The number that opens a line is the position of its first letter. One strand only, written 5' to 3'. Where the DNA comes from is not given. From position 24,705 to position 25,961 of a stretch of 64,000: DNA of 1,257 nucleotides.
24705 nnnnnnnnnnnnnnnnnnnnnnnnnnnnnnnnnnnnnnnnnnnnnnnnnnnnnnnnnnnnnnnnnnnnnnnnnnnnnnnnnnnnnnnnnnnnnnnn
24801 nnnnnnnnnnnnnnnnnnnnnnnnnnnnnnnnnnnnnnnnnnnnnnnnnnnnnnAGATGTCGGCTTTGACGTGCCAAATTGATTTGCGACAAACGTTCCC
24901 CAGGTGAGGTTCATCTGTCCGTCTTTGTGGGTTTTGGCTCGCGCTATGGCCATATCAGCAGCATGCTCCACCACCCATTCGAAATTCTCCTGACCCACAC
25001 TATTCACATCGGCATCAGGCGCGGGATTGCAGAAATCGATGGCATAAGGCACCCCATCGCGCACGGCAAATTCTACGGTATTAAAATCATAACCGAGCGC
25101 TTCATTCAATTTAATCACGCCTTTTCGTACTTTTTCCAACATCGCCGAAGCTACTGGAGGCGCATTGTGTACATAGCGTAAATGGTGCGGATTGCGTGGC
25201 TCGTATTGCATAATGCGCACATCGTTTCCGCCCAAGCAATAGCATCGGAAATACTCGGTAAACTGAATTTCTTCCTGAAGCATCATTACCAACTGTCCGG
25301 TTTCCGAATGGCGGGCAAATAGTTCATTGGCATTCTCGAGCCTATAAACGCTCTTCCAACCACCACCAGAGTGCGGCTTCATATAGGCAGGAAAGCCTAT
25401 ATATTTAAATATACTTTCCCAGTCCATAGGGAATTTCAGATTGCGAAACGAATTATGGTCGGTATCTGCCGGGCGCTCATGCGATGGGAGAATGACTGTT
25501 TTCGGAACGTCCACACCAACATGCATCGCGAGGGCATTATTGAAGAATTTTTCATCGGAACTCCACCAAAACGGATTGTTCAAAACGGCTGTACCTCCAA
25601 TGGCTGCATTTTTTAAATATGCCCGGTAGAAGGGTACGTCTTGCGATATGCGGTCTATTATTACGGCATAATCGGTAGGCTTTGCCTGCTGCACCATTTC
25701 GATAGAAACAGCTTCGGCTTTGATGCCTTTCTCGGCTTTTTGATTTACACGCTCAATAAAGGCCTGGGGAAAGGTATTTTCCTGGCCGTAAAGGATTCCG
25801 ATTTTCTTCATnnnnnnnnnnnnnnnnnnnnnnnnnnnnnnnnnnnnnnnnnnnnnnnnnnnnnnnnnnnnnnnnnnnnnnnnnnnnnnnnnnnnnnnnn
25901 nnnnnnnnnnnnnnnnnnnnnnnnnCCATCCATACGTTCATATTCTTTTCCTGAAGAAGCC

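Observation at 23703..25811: ATP-grasp ligase fused to 11 tandem Lys/Pro-rich 20-aa repeats and a histone-H1-like tail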

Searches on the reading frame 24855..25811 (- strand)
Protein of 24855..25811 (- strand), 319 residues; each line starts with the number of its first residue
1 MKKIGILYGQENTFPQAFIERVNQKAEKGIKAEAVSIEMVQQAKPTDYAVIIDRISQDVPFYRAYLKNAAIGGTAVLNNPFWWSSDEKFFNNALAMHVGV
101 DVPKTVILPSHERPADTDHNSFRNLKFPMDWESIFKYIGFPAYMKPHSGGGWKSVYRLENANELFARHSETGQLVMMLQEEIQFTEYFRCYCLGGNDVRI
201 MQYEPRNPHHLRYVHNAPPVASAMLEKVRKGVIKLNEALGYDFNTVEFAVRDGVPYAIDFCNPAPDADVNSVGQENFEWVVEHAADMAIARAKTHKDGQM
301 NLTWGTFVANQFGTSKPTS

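Call 5: search_protein_families(library=pfam, proteins=[window:24855-25811:-], max_evalue=10)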
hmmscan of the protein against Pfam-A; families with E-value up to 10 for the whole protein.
seq(319 aa): 2 families
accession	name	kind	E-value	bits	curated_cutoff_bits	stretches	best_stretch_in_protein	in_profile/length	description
PF18299.6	R2K_2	-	0.025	14.9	26.2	1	158-230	38-105/147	ATP-grasp domain, R2K clade family 2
PF14243.11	R2K_3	-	0.087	13.4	26.3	1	173-228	74-121/169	ATP-grasp domain, R2K clade family 3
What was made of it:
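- On R2K clade ATP-grasp (PF18299 / PF14243): R2K_2 E=0.025 (14.9 bits against 26.2) and R2K_3 E=0.087 (call 5).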

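Call 7: search_solved_structures(query=window:24855-25811:-, max_evalue=10)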
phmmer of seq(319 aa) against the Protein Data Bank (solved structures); distinct sequences matched with E-value up to 10: 14.
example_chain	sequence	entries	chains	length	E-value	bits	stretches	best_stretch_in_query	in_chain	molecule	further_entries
2yl2_A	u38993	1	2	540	0.12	14.3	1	136-262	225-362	ACETYL-COA CARBOXYLASE 1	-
1w93_A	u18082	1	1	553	0.21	13.6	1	128-257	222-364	ACETYL-COENZYME A CARBOXYLASE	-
1w96_A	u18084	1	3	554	0.21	13.5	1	128-257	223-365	ACETYL-COENZYME A CARBOXYLASE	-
3gid_A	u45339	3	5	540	0.27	13.2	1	136-254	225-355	Acetyl-CoA carboxylase 2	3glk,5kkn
3r23_A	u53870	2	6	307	0.29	13.1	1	137-260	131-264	D-alanine--D-alanine ligase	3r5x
4hq6_A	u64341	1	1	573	0.29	13.1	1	136-254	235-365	Acetyl-CoA carboxylase 2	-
2hjw_A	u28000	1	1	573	0.3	13.1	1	136-254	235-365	Acetyl-CoA carboxylase 2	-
3jrw_A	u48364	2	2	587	0.3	13.1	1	136-254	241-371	Acetyl-CoA carboxylase 2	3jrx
4eg0_A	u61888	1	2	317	0.42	12.6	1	133-216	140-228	D-alanine--D-alanine ligase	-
3ouu_A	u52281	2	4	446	0.44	12.5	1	134-254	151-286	Biotin carboxylase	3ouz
8xkz_C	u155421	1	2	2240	0.95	11.4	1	136-259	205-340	Acetyl-CoA carboxylase 1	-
6g2i_D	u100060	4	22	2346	1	11.3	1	136-259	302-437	Acetyl-CoA carboxylase 1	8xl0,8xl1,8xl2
6g2d_B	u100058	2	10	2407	1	11.3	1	136-259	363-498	Acetyl-CoA carboxylase 1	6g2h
9upk_A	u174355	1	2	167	1.3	10.9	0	146-176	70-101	Peptidyl-prolyl cis-trans isomerase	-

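Call 8: find_homologous_proteins(query=window:24855-25811:-, max_evalue=0.00001)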
Query seq(319 aa) (319 aa): 8000 proteins with E <= 0.00001 among 8000 candidates; the best 120 are listed.
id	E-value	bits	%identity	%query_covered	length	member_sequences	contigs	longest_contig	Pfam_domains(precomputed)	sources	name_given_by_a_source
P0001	7.0e-184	628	85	98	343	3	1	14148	-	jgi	-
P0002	7.7e-179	611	80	98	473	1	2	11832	-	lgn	-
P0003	1.0e-178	611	80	98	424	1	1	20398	-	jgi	jgi:glutathione synthase/RimK-type ligase-like ATP-grasp enzyme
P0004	1.3e-178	611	82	97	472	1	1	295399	-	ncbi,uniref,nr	ncbi:hypothetical protein [Cryomorpha ignava]|uniref:hypothetical protein n=1 Tax=Cryomorpha ignava 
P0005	8.8e-178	608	79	100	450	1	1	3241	-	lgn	-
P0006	2.0e-177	607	81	100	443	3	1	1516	-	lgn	-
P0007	9.8e-177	605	81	97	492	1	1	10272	-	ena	-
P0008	1.8e-176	604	81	98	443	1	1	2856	-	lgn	-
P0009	3.4e-176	603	80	99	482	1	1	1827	-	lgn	-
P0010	3.8e-176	603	81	98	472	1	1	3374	-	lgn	-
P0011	5.0e-176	602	82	97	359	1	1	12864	-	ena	-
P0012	7.8e-176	602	79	98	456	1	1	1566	-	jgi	-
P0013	8.3e-176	601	79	100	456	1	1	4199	-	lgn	-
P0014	1.1e-175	601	80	99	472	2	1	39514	-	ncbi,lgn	-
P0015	3.0e-175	600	80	97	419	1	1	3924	-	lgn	-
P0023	5.8e-174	595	80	100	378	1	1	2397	PF07382.17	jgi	-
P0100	1.8e-166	571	76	98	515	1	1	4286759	-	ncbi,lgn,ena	-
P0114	7.6e-165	565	78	97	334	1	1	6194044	-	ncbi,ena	-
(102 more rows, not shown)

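Call 19: find_encoding_contigs(protein=P0004, flank=8000, max_places=2)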
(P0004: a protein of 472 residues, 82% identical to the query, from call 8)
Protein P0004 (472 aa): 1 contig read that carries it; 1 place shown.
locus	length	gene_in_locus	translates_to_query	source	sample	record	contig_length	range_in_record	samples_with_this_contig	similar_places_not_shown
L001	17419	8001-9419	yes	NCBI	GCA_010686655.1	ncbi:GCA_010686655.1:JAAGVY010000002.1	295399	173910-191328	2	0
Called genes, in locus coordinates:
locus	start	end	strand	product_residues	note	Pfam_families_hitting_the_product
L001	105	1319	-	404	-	PF07690:MFS_1, PF12832:MFS_1_like (weak), PF07690:MFS_1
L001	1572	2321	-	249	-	PF06966:DUF1295, PF04140:ICMT, PF04191:PEMT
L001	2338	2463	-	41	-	-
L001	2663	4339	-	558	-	PF08757:CotH, PF18962:Por_Secre_tail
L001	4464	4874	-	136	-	PF07681:DoxX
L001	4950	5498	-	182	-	PF08212:Lipocalin_2, PF00061:Lipocalin (weak)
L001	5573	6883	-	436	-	PF04851:ResIII, PF00270:DEAD, PF00271:Helicase_C, PF03880:DbpA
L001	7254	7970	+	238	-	PF00756:Esterase, PF00561:Abhydrolase_1 (weak)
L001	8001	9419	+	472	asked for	-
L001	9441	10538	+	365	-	PF04107:GCS2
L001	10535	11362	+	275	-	-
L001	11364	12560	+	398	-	-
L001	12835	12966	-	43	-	-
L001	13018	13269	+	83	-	PF02604:PhdYeFM_antitox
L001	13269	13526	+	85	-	PF05016:ParE_toxin (weak), PF06769:YoeB_toxin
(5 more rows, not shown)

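Call 20: find_encoding_contigs(protein=P0114, flank=8000, max_places=2)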
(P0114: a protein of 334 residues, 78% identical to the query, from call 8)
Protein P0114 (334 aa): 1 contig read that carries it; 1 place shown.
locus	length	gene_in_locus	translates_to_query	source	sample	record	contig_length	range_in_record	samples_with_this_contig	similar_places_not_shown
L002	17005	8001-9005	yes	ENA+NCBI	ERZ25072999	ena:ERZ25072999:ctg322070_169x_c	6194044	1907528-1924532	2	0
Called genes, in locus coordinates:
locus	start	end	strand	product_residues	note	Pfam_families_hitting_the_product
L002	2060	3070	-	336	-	PF09195:Endonuc-BglII (weak), PF04326:SLFN_AlbA_2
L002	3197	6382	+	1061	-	PF07494:Reg_prop (faint), PF07495:Y_Y_Y, PF00211:Guanylate_cyc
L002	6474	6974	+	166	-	PF01936:NYN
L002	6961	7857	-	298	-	PF00756:Esterase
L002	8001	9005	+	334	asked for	-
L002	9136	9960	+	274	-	PF00117:GATase (weak)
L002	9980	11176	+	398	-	-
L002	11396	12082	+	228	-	PF10988:DUF2807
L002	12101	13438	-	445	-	PF13385:Laminin_G_3, PF00354:Pentaxin, PF13585:CHU_C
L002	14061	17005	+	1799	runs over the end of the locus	PF02494:HYR (faint), PF05006:PIF3 (faint), PF18962:Por_Secre_tail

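Call 24: search_protein_representatives(protein=window:24855-25811:-)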
Query: 319 residues. Proteins with E-value up to 0.001 (for the whole library): 1729; up to 1e-10: 1149; up to 1e-30: 333. The best 150 are listed.
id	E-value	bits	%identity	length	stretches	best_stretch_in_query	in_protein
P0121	5.2e-143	492.0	68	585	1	1-311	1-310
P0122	7.1e-137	471.9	64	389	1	1-317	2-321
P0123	8.2e-132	455.2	61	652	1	1-312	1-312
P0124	1.4e-107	375.6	62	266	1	1-254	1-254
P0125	2.2e-98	345.4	68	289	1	1-217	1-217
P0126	1.6e-97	342.6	51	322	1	2-296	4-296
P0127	9.4e-95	333.5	67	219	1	102-313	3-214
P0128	5.0e-94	331.1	65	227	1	1-213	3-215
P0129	2.8e-93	328.6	45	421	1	1-312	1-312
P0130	2.9e-90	318.7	49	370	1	1-314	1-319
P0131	3.5e-90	318.4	61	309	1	2-236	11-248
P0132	6.1e-90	317.7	47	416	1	2-304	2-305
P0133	1.6e-88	313.0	47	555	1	1-296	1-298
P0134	1.8e-87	309.6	47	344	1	1-297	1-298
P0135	1.8e-86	306.3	46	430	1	1-308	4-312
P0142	5.2e-80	285.0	42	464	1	1-304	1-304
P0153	2.9e-72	259.6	42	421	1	1-313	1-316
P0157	6.0e-70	252.0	38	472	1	1-300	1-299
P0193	1.1e-57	211.6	36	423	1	4-311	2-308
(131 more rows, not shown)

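Call 26: predict_structure(alignment_id=A1)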
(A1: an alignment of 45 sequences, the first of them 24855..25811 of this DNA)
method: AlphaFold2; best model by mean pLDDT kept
length: 319 residues; sequences in the alignment: 45
mean_pLDDT: 77.9   pTM: 0.77
mean pLDDT of the five models: 77.9, 76.0, 68.7, 62.2, 61.0
residues with pLDDT >= 90: 63; 70-90: 182; 50-70: 56; < 50: 18
segments of 3 or more residues with pLDDT < 50: 148-150, 306-308, 310-319
pLDDT, mean of each block of 10 residues (from residue 1): 85 87 95 88 84 68 82 76 64 88 84 79 69 79 57 65 82 77 82 86 67 76 94 86 84 86 66 86 92 79 50 45
secondary structure, 60 per line:
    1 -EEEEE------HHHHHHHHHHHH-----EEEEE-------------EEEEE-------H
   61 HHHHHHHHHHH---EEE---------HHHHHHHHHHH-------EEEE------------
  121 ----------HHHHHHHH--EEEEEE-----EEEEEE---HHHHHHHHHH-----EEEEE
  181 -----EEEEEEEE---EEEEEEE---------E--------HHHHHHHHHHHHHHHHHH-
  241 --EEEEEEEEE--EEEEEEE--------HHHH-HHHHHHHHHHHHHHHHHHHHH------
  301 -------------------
elements in order: E2-6 H13-24 E30-34 E48-52 H60-71 E75-77 H87-97 E105-108 H131-138 E141-146 E152-157 H161-170 E176-180 E186-193 E197-203 H222-239 E243-251 E254-260 H269-272 H274-294
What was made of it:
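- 24879..25811 (-): N-terminal ATP-grasp ligase domain (aa 1-311). AF2 model with pLDDT 78 and pTM 0.77 (call 26).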

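Call 29: search_protein_families(library=pfam, proteins=[P0153, P0193, P0123, P0121, P0129, P0142, P0157, P0133, P0100, P0007], max_evalue=0.1)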
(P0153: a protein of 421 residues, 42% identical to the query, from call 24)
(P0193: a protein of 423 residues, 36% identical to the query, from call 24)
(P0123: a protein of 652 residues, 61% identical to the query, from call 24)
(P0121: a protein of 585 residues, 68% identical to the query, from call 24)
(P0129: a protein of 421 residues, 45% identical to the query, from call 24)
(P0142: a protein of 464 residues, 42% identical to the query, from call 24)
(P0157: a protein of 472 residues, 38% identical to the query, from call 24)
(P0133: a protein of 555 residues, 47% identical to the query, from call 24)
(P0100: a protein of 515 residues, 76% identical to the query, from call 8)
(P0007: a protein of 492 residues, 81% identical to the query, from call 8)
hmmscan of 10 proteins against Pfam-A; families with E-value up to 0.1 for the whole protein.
P0153 (421 aa): 2 families
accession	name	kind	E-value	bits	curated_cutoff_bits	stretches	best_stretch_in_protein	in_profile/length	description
PF14520.12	HHH_5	-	0.046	14.6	27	0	340-374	3-37/57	Helix-hairpin-helix domain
PF04994.19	TfoX_C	-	0.075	13.6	23.1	0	338-368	2-32/81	TfoX C-terminal domain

P0193 (423 aa): 2 families
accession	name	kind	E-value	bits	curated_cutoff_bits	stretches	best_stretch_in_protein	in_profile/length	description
PF07478.18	Dala_Dala_lig_C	-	0.00056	19.9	24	1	130-200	29-100/204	D-ala D-ala ligase C-terminus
PF02222.28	ATP-grasp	-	0.0034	17.5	27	1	113-184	6-80/179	ATP-grasp domain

P0123 (652 aa): 2 families
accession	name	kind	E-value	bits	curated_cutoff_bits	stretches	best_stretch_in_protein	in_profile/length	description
PF18299.6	R2K_2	-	0.0029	17.9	26.2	1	133-226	13-101/147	ATP-grasp domain, R2K clade family 2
PF14243.11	R2K_3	-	0.0059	17.2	26.3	1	155-225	57-121/169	ATP-grasp domain, R2K clade family 3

P0121 (585 aa): 5 families
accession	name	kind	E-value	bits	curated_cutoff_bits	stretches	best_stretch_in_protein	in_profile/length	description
PF14520.12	HHH_5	-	0.0068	17.3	27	1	523-570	2-42/57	Helix-hairpin-helix domain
PF18299.6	R2K_2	-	0.033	14.5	26.2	0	159-210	39-90/147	ATP-grasp domain, R2K clade family 2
PF05402.18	PqqD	-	0.034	14.9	23.4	1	450-496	16-61/67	Coenzyme PQQ synthesis protein D (PqqD)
PF04883.17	HK97-gp10_like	-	0.052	14.9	21.4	0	472-503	1-32/78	Bacteriophage HK97-gp10, putative tail-component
PF11798.14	IMS_HHH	-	0.09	13.5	24.4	0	524-544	12-32/32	IMS family HHH motif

P0129 (421 aa): 0 families

P0142 (464 aa): 0 families

P0157 (472 aa): 0 families

P0133 (555 aa): 1 family
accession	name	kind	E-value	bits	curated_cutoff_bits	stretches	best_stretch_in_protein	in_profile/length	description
PF07478.18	Dala_Dala_lig_C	-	0.057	13.4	24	1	135-170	31-66/204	D-ala D-ala ligase C-terminus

P0100 (515 aa): 2 families
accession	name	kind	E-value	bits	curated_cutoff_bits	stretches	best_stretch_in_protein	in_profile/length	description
PF18299.6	R2K_2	-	0.079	13.3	26.2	0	158-209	38-89/147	ATP-grasp domain, R2K clade family 2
PF14243.11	R2K_3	-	0.088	13.4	26.3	0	173-236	74-125/169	ATP-grasp domain, R2K clade family 3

P0007 (492 aa): 1 family
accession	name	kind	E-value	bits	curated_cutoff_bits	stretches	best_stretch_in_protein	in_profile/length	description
PF14243.11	R2K_3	-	0.067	13.8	26.3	0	173-247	74-134/169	ATP-grasp domain, R2K clade family 3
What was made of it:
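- On R2K clade ATP-grasp (PF18299 / PF14243): Results are similarly sub-threshold in relatives (call 29).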

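Call 31: fold_search(model_id=the predicted structure, library=pdb)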
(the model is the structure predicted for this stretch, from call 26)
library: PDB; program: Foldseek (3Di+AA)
matches with E <= 10: 1398; with E <= 0.001: 489
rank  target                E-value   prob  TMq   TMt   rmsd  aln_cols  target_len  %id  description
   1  3r23_A                1.0e-13  1.00  0.60  0.63   6.5       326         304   16  Crystal Structure of D-alanine--D-Alanine Ligase from Bacillus anthracis (released 2011-03-30)
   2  3r23_B                2.0e-13  1.00  0.59  0.62   6.6       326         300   16  Crystal Structure of D-alanine--D-Alanine Ligase from Bacillus anthracis (released 2011-03-30)
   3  3r5x_D                4.3e-13  1.00  0.62  0.64   5.9       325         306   17  Crystal Structure of D-alanine--D-Alanine Ligase from Bacillus anthracis complexed with ATP (released 2011-04-06)
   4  7dro_A                5.8e-13  1.00  0.60  0.64   6.1       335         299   14  Structure of ATP-grasp ligase PsnB complexed with minimal precursor (released 2021-09-08)
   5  3r5x_A                6.5e-13  1.00  0.58  0.61   6.8       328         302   16  Crystal Structure of D-alanine--D-Alanine Ligase from Bacillus anthracis complexed with ATP (released 2011-04-06)
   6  3r5x_B                8.7e-13  1.00  0.59  0.63   5.9       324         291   17  Crystal Structure of D-alanine--D-Alanine Ligase from Bacillus anthracis complexed with ATP (released 2011-04-06)
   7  7drm_B                1.1e-12  1.00  0.59  0.63   6.0       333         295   15  Structure of ATP-grasp ligase PsnB complexed with minimal precursor, Mg, and ADP (released 2021-09-08)
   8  7drn_D                1.3e-12  1.00  0.58  0.62   5.3       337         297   13  Structure of ATP-grasp ligase PsnB complexed with precursor peptide PsnA2 and AMPPNP (released 2021-09-08)
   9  3r5x_C                1.8e-12  1.00  0.58  0.64   5.6       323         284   16  Crystal Structure of D-alanine--D-Alanine Ligase from Bacillus anthracis complexed with ATP (released 2011-04-06)
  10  7drp_A                1.9e-12  1.00  0.60  0.61   5.7       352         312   13  Structure of ATP-grasp ligase PsnB complexed with phosphomimetic variant of minimal precursor, Mg, and ADP (released 2021-09-08)
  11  7dro_E                2.1e-12  1.00  0.62  0.67   5.6       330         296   14  Structure of ATP-grasp ligase PsnB complexed with minimal precursor (released 2021-09-08)
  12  7drm_A                2.3e-12  1.00  0.60  0.61   5.6       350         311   14  Structure of ATP-grasp ligase PsnB complexed with minimal precursor, Mg, and ADP (released 2021-09-08)
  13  7drm_D                2.3e-12  1.00  0.57  0.58   6.6       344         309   13  Structure of ATP-grasp ligase PsnB complexed with minimal precursor, Mg, and ADP (released 2021-09-08)
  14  8evv_C                2.4e-12  1.00  0.61  0.62   5.8       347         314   16  Apo form of DdlA from Pseudomonas aeruginosa PAO1 (released 2023-08-30)
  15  7dro_C                2.5e-12  1.00  0.60  0.63   5.6       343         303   14  Structure of ATP-grasp ligase PsnB complexed with minimal precursor (released 2021-09-08)
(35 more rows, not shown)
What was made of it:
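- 24879..25811 (-): Foldseek: Ddl 1e-13, PsnB/MdnC, RimK TM 0.65-0.71, LysX/ArgX (call 31).
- On ATP-grasp superfamily: 489 PDB matches at E<=1e-3, and all 50 listed are ATP-grasp ligases, over 303-363 aligned columns (call 31).
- Closest known: RimK. Same: Same three-domain ATP-grasp fold and best TM-scores (0.62-0.71, call 31).
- Checked: It is also solid with a predicted structure of mean pLDDT 78 and pTM 0.77, for which Foldseek gives Ddl E=1e-13 and RimK TM 0.65-0.71 (calls 26, 31).
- The domain is structurally close to protein- and peptide-modifying ATP-grasp enzymes: RimK, LysX/ArgX, and the graspetide ligases PsnB and MdnC (call 31).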

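Call 33: find_related_loci(query=window:24855-25811:-, collection=genome_contigs, flank=6000)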
Query window:24855-25811:- (319 aa) in genome_contigs; peptide patterns used: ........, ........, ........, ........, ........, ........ (x = any residue, [..] = any of these).
600 stretches matched a pattern (row limit reached: there are more); 596 encode a relative of the query (tblastn E <= 1e-3); the best 80 are kept; 80 distinct loci.
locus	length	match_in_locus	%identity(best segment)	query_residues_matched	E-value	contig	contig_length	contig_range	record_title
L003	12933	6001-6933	82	1-311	0e+0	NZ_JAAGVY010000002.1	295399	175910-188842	Cryomorpha ignava strain QSSC 1-22 Cignava_QSSC1_22_contig002_length, whole genome shotgun sequence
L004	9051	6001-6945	78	1-315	5e-177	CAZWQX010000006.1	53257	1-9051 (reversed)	MAG TPA_asm: uncultured Cryomorphaceae bacterium isolate SRP135972_co2_13 genome assembly, contig: NODE_181_length_53257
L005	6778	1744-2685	76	1-314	2e-173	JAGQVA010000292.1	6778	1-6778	MAG: Bacteroidetes bacterium isolate HKST-UBA03 NODE_293_length_6778_cov_3.983883, whole genome shotgun sequence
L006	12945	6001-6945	76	1-315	3e-172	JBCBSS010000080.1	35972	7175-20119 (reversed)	MAG: Bacteroidota bacterium isolate J06638_29 NODE_80_length_35972_cov_9.449506, whole genome shotgun sequence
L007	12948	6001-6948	75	1-316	4e-172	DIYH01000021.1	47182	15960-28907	MAG TPA_asm: Flammeovirgaceae bacterium UBA6059 UBA6059_contig_720, whole genome shotgun sequence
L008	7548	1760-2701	75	1-314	3e-172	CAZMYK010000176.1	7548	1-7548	MAG TPA_asm: uncultured Saprospiraceae bacterium isolate SRP065251_co2_25 genome assembly, contig: NODE_9389_length_7548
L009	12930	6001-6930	78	1-310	4e-172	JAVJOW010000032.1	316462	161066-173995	MAG: Arenibacter sp. isolate A1-SPW-32 k141_38887, whole genome shotgun sequence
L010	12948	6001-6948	76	1-316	9e-170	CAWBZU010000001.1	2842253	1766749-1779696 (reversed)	MAG: uncultured Flavobacteriaceae bacterium isolate MFD09779.bin.1.358 genome assembly, contig: contig_2389, whole genom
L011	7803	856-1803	76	1-316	3e-169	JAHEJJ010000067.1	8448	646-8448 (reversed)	MAG: Robiginitalea sp. isolate Ww548 NODE_28959_length_8448_cov_26.025339, whole genome shotgun sequence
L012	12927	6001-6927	78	1-308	3e-168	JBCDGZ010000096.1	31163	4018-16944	MAG: Bacteroidota bacterium isolate P01_H01_bin.144 k141_3172260_length_31163_cov_14.0781, whole genome shotgun sequence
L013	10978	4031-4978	76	1-316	1e-168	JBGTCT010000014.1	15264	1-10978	MAG: Aquaticitalea sp. isolate JTS-RE126 k141_1055410, whole genome shotgun sequence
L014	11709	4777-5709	77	1-311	4e-168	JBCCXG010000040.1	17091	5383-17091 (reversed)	MAG: Bacteroidota bacterium isolate P01_F01_bin.12 k141_1879733_length_17091_cov_29.7666, whole genome shotgun sequence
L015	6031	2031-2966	76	1-312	3e-169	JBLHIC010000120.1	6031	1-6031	MAG: Flavobacteriaceae bacterium isolate 3300054975_96 Ga0535640_0021085, whole genome shotgun sequence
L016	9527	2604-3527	75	1-308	2e-167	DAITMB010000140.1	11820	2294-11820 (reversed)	MAG TPA_asm: Bacteroidota bacterium isolate CTOTU7314 NODE_7268_length_11820_cov_9.619805, whole genome shotgun sequence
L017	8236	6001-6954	75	1-318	4e-166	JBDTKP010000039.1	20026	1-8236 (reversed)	MAG: Gelidibacter sp. isolate cluster2_bin.8 k127_805181, whole genome shotgun sequence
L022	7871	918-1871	72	1-313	7e-163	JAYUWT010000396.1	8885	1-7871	MAG: Saprospiraceae bacterium isolate GL127_UP_metabinner_22 GL127_UP_metabinner_22_395, whole genome shotgun sequence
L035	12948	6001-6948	71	1-316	6e-159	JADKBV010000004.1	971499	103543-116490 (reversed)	MAG: Saprospiraceae bacterium isolate OdNE_18-Q3-R46-58_BAT3C.84 tig00000358-10-9690360, whole genome shotgun sequence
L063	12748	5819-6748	72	1-310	4e-156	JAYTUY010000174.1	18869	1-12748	MAG: Saprospiraceae bacterium isolate GFS_5639 GFS_5639_173, whole genome shotgun sequence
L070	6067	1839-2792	69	1-317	8e-157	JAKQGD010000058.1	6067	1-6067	MAG: Bacteroidota bacterium isolate USDE_maxbin.257 k141_635149, whole genome shotgun sequence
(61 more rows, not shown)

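Call 53: find_encoding_contigs(protein=P0123, flank=7000, max_places=2)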
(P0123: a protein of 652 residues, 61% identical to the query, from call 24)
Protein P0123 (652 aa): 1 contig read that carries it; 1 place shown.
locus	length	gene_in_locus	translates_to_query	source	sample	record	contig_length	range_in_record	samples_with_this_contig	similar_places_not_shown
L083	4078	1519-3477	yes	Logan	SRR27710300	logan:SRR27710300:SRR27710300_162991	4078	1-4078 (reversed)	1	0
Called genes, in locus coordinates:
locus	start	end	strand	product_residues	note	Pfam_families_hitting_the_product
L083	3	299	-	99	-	?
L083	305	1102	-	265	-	PF00756:Esterase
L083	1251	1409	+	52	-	-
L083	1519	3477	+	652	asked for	-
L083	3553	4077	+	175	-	?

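Call 54: find_encoding_contigs(protein=P0157, flank=7000, max_places=2)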
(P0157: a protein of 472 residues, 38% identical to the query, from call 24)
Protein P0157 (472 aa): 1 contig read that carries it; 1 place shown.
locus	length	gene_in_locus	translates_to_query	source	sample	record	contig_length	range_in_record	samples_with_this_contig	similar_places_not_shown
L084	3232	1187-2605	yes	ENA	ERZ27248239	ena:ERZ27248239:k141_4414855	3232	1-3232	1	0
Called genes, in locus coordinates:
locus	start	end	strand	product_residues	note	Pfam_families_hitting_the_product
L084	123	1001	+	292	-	PF01259:SAICAR_synt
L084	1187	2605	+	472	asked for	-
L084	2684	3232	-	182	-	?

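Call 55: find_encoding_contigs(protein=P0121, flank=7000, max_places=2)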
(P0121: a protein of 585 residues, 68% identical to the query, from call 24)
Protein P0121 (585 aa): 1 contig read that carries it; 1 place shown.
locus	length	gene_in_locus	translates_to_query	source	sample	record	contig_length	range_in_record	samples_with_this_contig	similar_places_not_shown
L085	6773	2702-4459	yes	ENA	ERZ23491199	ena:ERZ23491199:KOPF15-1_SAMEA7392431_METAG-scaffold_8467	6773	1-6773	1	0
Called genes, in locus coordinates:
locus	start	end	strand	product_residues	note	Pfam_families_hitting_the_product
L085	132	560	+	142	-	-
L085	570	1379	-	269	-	PF00756:Esterase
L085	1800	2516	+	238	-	PF00756:Esterase, PF00561:Abhydrolase_1 (weak)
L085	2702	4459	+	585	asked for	-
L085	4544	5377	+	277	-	PF00117:GATase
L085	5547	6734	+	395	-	-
